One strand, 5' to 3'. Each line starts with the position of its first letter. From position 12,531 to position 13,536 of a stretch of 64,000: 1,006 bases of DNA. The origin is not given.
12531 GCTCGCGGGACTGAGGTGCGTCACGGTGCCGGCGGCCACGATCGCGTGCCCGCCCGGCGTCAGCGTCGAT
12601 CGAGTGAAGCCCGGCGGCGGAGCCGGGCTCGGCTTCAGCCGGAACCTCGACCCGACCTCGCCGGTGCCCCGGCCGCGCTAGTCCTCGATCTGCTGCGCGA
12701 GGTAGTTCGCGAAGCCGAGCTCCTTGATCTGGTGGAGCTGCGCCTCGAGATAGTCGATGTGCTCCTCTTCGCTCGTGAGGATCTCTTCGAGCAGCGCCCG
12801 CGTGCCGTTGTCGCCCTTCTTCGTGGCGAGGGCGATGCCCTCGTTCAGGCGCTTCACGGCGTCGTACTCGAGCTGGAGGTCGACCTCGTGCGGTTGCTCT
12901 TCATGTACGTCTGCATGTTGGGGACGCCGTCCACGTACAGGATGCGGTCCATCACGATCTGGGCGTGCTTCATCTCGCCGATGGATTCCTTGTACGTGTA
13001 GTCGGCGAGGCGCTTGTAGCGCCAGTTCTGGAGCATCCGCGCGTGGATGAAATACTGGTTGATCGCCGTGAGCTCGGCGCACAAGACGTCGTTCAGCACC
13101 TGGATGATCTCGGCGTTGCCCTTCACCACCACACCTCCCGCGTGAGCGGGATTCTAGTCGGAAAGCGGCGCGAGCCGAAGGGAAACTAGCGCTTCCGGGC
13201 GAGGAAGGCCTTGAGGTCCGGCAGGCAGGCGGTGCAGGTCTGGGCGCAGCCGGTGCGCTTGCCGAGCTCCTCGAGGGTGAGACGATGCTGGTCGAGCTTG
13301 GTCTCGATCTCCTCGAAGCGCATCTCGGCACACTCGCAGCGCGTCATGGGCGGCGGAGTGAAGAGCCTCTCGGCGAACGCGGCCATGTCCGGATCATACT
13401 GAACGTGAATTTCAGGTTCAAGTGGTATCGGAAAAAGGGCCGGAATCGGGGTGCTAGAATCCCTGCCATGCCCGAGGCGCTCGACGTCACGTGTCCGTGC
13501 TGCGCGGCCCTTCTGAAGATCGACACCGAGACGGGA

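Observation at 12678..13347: bfd-bfr iron-storage pair in which bfr is split by a frameshift and lacks about 9 codons, while both halves stay highly conserved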

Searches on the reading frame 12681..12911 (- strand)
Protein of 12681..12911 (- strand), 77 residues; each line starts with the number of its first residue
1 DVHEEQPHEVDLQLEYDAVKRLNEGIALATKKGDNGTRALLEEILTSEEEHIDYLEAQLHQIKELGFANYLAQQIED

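Call 5: search_protein_families(library=pfam, proteins=[window:12681-12911:-], max_evalue=0.01)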
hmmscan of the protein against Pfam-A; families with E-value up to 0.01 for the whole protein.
seq(77 aa): 1 family
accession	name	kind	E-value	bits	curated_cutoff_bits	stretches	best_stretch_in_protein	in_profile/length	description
PF00210.30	Ferritin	-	2.5e-12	47.4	24.5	1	9-64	86-141/142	Ferritin-like domain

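Call 6: search_protein_families(library=ncbifam, proteins=[window:12681-12911:-], max_evalue=0.01)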
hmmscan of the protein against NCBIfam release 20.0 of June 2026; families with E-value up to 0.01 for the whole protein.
seq(77 aa): 2 families
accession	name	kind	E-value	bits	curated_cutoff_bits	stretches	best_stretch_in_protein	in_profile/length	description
TIGR00754.1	bfr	equivalog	6.1e-19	68.5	125.55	1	8-76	87-155/157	bacterioferritin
NF041388.1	DNAstvprot_Halo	equivalog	0.00011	22.1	170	1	9-60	114-165/171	DNA starvation/stationary phase protection protein DpsA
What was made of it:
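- On Bacterioferritin (Bfr, TIGR00754 / PF00210): Each is below the 125.55-bit cut-off, and they lie in different frames (call 6).
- Checked: The C-part hits Ferritin 86-141 and bfr 87-155 (calls 5, 6).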

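Call 24: find_homologous_proteins(query=window:12681-12890:-, max_evalue=1e-15)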
Query seq(70 aa) (70 aa): 34 proteins with E <= 1e-15 among 41 candidates.
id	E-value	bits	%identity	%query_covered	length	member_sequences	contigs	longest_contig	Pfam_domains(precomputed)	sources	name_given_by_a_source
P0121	9.1e-29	116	98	84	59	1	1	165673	PF00210.31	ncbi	-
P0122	5.9e-27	110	79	100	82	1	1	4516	PF00210.31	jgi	jgi:bacterioferritin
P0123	3.8e-25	105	76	100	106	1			PF00210.31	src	-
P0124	1.0e-24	103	76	100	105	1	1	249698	PF00210.31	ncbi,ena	-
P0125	1.7e-24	103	74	99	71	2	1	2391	PF00210.31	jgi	jgi:bacterioferritin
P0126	8.9e-24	100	75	99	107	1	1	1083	PF00210.31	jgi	jgi:bacterioferritin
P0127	1.5e-23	100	75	96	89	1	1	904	PF00210.31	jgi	-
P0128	2.1e-23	99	75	97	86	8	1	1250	PF00210.31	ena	-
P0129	1.5e-22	96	72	99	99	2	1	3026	PF00210.31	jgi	jgi:bacterioferritin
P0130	1.7e-22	96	73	96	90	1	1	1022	PF00210.31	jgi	jgi:bacterioferritin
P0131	1.9e-22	96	72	97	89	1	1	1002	PF00210.31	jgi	jgi:bacterioferritin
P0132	4.4e-22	95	70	100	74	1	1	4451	PF00210.31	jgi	jgi:bacterioferritin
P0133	5.5e-22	95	71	94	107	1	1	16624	PF00210.31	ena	-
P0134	2.3e-21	93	69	96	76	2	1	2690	PF00210.31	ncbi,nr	ncbi:MAG: bacterioferritin, partial [Acidobacteriaceae bacterium]|nr:bacterioferritin [Acidobacteria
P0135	3.0e-21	92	81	83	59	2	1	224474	PF00210.31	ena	-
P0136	2.4e-20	89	70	94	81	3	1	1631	PF00210.31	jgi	jgi:bacterioferritin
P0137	5.2e-20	88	71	93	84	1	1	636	PF00210.31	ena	-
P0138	5.3e-20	88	66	93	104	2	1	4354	PF00210.31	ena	-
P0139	1.4e-19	87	78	83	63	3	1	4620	PF00210.31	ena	-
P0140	1.5e-19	87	78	83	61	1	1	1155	PF00210.31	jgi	jgi:bacterioferritin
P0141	1.9e-19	87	66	96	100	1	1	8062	PF00210.31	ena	-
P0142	2.5e-19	86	63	97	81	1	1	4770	PF00210.31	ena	-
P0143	3.2e-19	86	66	96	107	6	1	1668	PF00210.31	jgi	-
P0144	3.2e-19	86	67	94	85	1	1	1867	PF00210.31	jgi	jgi:bacterioferritin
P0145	4.6e-19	85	71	90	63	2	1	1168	PF00210.31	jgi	-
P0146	7.7e-19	85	64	99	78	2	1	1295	PF00210.31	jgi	jgi:bacterioferritin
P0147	1.0e-18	84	67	99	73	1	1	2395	PF00210.31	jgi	jgi:bacterioferritin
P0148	1.1e-18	84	67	96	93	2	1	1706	PF00210.31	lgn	-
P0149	2.6e-18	83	66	96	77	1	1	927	PF00210.31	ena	-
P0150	4.3e-18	82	75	80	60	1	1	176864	PF00210.31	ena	-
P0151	1.1e-17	81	67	96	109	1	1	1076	PF00210.31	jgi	jgi:bacterioferritin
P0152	2.2e-17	80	76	79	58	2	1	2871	PF00210.31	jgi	jgi:bacterioferritin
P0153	5.2e-16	76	75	74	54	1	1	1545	PF00210.31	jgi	jgi:bacterioferritin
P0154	7.1e-16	75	64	96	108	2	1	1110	PF00210.31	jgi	jgi:bacterioferritin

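Call 25: find_encoding_contigs(protein=P0121, flank=3000, max_places=6)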
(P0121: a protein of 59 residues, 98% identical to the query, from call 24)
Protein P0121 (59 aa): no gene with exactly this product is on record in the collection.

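Call 27: list_cluster_members(proteins=[P0121, P0135, P0150, P0124, P0001, P0005])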
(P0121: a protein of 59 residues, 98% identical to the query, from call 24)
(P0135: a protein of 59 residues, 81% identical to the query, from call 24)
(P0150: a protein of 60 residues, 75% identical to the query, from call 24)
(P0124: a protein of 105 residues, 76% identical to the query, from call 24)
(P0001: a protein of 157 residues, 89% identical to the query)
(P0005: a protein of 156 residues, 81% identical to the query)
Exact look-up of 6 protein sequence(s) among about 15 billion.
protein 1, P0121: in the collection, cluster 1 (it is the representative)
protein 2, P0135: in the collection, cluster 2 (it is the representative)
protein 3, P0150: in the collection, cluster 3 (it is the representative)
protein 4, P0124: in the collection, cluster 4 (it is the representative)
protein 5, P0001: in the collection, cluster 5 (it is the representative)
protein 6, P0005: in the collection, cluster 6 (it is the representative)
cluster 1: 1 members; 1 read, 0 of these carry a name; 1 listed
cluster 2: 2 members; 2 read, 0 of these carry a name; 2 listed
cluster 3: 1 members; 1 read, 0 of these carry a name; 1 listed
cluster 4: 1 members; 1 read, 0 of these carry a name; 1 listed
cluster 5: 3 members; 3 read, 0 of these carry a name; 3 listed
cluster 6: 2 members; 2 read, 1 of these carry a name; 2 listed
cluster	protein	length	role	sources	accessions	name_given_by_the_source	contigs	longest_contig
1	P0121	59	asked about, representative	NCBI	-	-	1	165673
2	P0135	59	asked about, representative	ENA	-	-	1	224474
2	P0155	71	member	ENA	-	-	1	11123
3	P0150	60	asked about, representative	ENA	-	-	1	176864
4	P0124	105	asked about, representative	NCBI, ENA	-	-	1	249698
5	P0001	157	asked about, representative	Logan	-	-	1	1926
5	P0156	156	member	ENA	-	-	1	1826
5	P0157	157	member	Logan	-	-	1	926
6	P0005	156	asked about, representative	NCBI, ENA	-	-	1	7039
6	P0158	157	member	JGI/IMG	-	bacterioferritin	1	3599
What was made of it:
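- The source contig is long (165,673 nt, call 27) and elsewhere very accurate.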

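Call 28: find_encoding_contigs(protein=P0135, flank=2500, max_places=3)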
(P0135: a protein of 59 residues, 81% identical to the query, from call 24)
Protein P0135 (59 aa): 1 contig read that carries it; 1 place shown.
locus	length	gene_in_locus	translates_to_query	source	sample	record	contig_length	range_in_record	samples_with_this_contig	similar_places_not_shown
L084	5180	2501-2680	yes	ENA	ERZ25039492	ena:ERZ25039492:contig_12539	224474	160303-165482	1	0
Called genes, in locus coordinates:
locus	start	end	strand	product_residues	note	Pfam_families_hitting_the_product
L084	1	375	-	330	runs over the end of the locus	PF00535:Glycos_transf_2, PF13641:Glyco_tranf_2_3, PF10111:Glyco_tranf_2_2, PF13506:Glyco_transf_21 (weak), PF13632:Glyco_trans_2_3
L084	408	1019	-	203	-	PF13302:Acetyltransf_3 (weak), PF13420:Acetyltransf_4, PF00583:Acetyltransf_1, PF13508:Acetyltransf_7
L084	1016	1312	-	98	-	-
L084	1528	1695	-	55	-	-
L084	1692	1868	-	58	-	-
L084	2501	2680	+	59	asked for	PF00210:Ferritin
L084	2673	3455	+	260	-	PF07676:PD40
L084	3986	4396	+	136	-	PF01063:Aminotran_4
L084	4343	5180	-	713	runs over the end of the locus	PF20706:GT4-conflict, PF00534:Glycos_transf_1, PF13692:Glyco_trans_1_4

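Call 29: find_encoding_contigs(protein=P0150, flank=2500, max_places=3)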
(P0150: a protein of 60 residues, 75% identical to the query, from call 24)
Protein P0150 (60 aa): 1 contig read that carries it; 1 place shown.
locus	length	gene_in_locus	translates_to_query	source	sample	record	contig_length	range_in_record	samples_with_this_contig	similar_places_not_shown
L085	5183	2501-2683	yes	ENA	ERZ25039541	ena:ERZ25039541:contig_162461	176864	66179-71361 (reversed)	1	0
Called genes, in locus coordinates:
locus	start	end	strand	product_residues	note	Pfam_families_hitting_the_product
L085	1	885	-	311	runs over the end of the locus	PF11138:DUF2911 (weak)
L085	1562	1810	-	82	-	-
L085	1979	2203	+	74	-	PF04324:Fer2_BFD (weak)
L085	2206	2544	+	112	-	PF00210:Ferritin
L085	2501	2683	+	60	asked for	PF00210:Ferritin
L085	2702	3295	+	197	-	PF00440:TetR_N, PF17932:TetR_C_24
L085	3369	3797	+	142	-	PF00111:Fer2, PF13085:Fer2_3 (weak), PF01799:Fer2_2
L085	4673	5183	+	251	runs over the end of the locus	PF02738:MoCoBD_1, PF20256:MoCoBD_2 (weak)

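Call 43: find_encoding_contigs(protein=P0157, flank=3000, max_places=6)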
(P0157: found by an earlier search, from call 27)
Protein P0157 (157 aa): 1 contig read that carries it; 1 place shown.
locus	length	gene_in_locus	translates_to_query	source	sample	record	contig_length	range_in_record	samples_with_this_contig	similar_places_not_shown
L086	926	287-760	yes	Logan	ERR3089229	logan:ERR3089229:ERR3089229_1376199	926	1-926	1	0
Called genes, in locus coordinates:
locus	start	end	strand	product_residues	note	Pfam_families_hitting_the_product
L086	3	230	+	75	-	?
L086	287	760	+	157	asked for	PF00210:Ferritin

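Call 49: search_solved_structures(query=P0157, max_evalue=1e-20, show_alignments=2)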
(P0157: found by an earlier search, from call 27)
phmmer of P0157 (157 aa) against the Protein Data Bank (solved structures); distinct sequences matched with E-value up to 1e-20: 47.
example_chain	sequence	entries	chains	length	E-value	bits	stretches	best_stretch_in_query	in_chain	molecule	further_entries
3bkn_A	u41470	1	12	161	1.4e-44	154.8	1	3-155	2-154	Bacterioferritin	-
3uof_A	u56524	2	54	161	2.1e-43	151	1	3-155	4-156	Bacterioferritin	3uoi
2wtl_A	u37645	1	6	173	2.6e-43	150.7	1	2-155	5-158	BACTERIOFERRITIN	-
3qb9_A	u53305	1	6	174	2.8e-43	150.6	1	3-155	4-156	Bacterioferritin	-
4cvt_A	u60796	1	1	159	4.2e-43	150.1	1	2-156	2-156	BACTERIOFERRITIN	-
4cvp_A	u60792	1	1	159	5.9e-43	149.6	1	2-156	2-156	BACTERIOFERRITIN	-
4cvs_A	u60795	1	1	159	1.6e-42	148.2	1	2-156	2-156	BACTERIOFERRITIN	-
4cvr_A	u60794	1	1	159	1.6e-42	148.2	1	2-156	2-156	BACTERIOFERRITIN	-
3e1q_A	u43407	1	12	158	2.3e-42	147.6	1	3-156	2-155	BACTERIOFERRITIN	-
4xku_A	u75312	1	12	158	3e-42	147.3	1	3-156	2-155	Bacterioferritin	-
1bcf_A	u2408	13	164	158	3.1e-42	147.2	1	3-156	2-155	BACTERIOFERRITIN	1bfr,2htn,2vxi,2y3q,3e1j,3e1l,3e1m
4xkt_A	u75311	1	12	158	7.9e-42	145.9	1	3-156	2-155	Bacterioferritin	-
4xks_A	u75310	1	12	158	8e-42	145.9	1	3-156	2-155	Bacterioferritin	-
4u3g_A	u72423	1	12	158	4.5e-41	143.5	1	3-156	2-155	Bacterioferritin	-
26rv_A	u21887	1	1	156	4.5e-41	143.5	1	3-156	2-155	Bacterioferritin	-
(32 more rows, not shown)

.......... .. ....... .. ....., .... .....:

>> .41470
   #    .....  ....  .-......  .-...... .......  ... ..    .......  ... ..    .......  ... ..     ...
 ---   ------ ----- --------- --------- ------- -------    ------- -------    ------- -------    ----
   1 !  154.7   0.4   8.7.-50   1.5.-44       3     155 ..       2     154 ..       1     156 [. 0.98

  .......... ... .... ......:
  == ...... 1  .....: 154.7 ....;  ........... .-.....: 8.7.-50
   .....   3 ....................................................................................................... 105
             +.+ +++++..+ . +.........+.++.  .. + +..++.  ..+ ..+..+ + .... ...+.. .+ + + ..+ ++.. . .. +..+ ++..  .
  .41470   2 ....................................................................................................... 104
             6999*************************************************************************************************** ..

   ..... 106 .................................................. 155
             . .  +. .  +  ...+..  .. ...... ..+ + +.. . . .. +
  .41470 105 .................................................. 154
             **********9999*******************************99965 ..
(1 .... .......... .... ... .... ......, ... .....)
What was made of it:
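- On Bacterioferritin (Bfr, TIGR00754 / PF00210): The same-strain allele P0157 does meet it: 157 aa, aligned over 3-156 to PDB Bfrs (call 49).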

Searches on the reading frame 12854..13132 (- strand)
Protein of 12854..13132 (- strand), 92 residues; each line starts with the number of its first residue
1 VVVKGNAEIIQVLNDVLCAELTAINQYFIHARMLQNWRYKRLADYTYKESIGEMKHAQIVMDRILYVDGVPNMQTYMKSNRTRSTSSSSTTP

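Call 5: search_protein_families(library=pfam, proteins=[window:12857-13132:-], max_evalue=0.01)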
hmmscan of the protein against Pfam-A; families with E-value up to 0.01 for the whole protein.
seq(92 aa): 1 family
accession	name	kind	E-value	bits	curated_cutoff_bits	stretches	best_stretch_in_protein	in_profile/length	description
PF00210.30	Ferritin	-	1.1e-17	64.8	24.5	1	11-80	2-71/142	Ferritin-like domain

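Call 6: search_protein_families(library=ncbifam, proteins=[window:12857-13132:-], max_evalue=0.01)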
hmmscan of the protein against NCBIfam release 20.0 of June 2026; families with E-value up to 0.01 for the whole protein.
seq(92 aa): 2 families
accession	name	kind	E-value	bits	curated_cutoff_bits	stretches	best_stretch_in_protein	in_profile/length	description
TIGR00754.1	bfr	equivalog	5.7e-31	107.6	125.55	1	4-77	2-75/157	bacterioferritin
NF058679.1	EncB_fam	subfamily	0.0021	18.1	90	1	6-66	18-75/117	encapsulin nanocompartment ferritin-likeEncB family encapsulin nanocompartment ferritin-like cargo protein cargo protein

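Call 14: find_encoding_contigs(protein=window:12857-13129:-, flank=10000, max_places=6)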
Protein seq(91 aa) (91 aa): no gene with exactly this product is on record in the collection.

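Call 17: find_encoding_contigs(protein=window:12854-13132:-, flank=10000, max_places=6)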
Protein window:12854-13132:- (92 aa): no gene with exactly this product is on record in the collection.
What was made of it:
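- The truncated 91- and 92-aa products are not on record in any indexed assembly (calls 14, 17).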

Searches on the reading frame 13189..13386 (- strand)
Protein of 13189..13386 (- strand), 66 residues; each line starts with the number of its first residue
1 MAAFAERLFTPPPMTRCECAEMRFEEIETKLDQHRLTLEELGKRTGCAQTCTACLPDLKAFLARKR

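Call 5: search_protein_families(library=pfam, proteins=[window:13189-13347:-], max_evalue=0.01)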
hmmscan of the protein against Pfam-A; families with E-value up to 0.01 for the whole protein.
seq(53 aa): 1 family
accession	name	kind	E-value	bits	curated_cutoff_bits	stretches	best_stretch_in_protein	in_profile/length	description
PF04324.20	Fer2_BFD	-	9.3e-06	26.3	26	1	4-50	3-49/50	BFD-like [2Fe-2S] binding domain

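Call 6: search_protein_families(library=ncbifam, proteins=[window:13189-13347:-], max_evalue=0.01)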
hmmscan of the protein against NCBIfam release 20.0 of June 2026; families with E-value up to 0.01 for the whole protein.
seq(53 aa): 0 families

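Call 15: find_encoding_contigs(protein=window:13189-13347:-, flank=10000, max_places=6)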
Protein seq(53 aa) (53 aa): no gene with exactly this product is on record in the collection.

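Call 16: find_encoding_contigs(protein=window:13189-13386:-, flank=10000, max_places=6)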
Protein seq(66 aa) (66 aa): 1 contig read that carries it; 1 place shown.
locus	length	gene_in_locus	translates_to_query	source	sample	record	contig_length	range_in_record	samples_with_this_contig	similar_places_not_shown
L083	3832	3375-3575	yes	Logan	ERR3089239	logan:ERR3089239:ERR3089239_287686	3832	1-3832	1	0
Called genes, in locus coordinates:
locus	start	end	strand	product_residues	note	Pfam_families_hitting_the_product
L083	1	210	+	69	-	?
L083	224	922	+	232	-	PF09335:VTT_dom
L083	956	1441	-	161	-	PF11138:DUF2911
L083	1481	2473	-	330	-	PF00535:Glycos_transf_2, PF10111:Glyco_tranf_2_2 (faint), PF13641:Glyco_tranf_2_3, PF13506:Glyco_transf_21 (weak), PF13632:Glyco_trans_2_3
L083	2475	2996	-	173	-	-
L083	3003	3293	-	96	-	-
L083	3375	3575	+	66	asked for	PF04324:Fer2_BFD (faint)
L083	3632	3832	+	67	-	?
